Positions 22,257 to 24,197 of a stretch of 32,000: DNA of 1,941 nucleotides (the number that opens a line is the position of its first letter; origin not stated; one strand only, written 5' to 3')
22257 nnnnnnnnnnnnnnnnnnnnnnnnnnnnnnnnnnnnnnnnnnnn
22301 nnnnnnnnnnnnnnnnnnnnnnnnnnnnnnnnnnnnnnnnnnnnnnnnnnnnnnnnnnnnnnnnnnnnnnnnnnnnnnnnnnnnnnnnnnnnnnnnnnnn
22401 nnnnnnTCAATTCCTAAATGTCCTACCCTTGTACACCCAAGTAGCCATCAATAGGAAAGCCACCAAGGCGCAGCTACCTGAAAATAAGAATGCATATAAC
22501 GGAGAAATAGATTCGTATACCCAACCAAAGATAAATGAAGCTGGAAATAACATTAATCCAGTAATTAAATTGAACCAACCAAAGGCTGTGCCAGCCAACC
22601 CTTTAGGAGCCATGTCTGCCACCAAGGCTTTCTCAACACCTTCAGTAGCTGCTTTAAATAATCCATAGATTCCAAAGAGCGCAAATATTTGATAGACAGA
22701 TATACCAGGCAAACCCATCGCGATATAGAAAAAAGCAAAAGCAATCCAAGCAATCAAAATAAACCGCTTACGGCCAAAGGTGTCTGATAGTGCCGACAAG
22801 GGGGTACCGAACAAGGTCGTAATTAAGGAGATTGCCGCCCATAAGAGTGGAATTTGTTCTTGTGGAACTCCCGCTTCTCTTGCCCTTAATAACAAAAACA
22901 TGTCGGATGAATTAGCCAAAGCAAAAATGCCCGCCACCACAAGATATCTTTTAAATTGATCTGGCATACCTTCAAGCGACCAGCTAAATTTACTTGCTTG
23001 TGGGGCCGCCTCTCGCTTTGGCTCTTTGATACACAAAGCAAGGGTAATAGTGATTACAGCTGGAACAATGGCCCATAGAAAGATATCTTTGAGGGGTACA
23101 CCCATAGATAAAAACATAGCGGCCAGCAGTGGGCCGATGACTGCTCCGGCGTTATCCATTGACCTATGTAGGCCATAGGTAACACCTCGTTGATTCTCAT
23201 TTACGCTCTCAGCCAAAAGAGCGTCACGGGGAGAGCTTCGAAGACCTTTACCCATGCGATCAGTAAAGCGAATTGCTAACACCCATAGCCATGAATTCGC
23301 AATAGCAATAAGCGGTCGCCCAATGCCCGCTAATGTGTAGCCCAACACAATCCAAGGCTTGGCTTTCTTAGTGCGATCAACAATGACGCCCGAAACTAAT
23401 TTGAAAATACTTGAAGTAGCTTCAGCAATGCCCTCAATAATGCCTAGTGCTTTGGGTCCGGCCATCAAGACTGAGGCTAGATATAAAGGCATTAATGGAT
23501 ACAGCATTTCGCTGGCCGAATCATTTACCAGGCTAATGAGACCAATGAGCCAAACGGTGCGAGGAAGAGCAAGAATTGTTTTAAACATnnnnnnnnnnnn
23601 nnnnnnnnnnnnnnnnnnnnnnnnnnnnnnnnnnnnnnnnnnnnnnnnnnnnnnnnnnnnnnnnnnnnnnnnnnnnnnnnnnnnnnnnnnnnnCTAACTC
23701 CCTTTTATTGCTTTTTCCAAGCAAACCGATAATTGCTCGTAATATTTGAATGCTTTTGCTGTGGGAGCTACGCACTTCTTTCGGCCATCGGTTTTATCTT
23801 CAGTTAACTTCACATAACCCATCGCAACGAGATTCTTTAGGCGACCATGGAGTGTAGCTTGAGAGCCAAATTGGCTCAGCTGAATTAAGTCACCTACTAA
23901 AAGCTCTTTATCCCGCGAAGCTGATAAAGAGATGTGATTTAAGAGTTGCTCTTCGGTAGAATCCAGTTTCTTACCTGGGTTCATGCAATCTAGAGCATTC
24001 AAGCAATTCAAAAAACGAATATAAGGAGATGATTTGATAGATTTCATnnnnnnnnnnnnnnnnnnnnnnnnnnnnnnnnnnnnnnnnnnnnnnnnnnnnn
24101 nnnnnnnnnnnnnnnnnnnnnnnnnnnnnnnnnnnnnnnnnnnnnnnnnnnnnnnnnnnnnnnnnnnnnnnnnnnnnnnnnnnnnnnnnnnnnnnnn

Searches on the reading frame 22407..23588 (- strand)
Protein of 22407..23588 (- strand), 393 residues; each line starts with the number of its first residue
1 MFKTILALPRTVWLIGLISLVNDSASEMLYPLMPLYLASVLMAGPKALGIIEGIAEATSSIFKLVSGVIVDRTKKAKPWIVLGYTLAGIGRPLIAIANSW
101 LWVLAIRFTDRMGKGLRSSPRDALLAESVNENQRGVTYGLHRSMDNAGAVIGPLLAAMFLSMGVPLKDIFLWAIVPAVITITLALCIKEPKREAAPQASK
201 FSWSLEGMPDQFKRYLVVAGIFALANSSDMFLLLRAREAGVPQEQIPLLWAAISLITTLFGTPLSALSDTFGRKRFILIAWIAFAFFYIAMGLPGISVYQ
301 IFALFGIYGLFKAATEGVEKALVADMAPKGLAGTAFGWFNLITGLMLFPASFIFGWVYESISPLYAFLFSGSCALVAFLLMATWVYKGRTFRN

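Call 79: search_protein_families(library=pfam, proteins=[window:22407-23588:-], max_evalue=0.01)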
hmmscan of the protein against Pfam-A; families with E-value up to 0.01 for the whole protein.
window:22407-23588:- (393 aa): 3 families
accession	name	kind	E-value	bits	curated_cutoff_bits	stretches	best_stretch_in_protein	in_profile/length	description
PF07690.21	MFS_1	-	2.6e-34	119.1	33.4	2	17-212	3-205/347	Major Facilitator Superfamily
PF00083.30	Sugar_tr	-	3.6e-05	23.3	22.3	1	238-385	283-437/452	Sugar (and other) transporter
PF12832.13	MFS_1_like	-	0.00093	18.8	25.2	1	28-369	17-373/373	MFS_1 like family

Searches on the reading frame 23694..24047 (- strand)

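Call 79: search_protein_families(library=pfam, proteins=[window:23694-24047:-], max_evalue=0.01)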
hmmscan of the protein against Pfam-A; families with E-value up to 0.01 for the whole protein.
window:23694-24047:- (117 aa): 2 families
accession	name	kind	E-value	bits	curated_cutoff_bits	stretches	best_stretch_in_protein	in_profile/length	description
PF13463.12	HTH_27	-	7.3e-06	26.6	22.2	1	32-99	5-68/68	Winged helix DNA-binding domain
PF12802.13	MarR_2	-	1.6e-05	25.4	27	1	35-89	10-60/61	MarR family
